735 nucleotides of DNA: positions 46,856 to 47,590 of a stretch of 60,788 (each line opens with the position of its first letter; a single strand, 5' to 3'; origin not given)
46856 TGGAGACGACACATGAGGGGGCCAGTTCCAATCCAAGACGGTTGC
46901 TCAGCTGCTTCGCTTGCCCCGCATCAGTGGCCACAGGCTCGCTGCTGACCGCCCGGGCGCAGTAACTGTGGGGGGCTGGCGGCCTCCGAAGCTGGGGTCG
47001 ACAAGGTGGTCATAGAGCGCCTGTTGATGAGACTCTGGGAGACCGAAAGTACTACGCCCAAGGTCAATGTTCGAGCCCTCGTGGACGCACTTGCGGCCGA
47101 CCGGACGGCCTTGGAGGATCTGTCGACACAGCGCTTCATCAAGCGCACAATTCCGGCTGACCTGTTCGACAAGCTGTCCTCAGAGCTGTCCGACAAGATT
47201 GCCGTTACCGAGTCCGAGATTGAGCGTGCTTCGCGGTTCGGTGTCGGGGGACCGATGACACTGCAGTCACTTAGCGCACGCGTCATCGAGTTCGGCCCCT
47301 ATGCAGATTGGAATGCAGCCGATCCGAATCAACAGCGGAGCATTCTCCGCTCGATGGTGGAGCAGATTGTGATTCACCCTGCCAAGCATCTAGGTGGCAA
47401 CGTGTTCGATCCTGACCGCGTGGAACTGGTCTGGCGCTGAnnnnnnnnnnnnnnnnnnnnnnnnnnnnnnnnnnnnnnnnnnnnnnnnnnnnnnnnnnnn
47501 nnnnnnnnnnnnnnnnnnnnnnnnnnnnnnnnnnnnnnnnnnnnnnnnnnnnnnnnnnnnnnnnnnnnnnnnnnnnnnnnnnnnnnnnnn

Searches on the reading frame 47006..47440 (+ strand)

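Call 77: search_protein_families(library=pfam, proteins=[window:47006-47440:+], max_evalue=0.1)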
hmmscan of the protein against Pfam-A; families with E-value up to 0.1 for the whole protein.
window:47006-47440:+ (144 aa): 1 family
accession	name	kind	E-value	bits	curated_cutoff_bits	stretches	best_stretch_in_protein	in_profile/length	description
PF06698.16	DUF1192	-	0.053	14.1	25.5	0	48-76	12-40/58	Protein of unknown function (DUF1192)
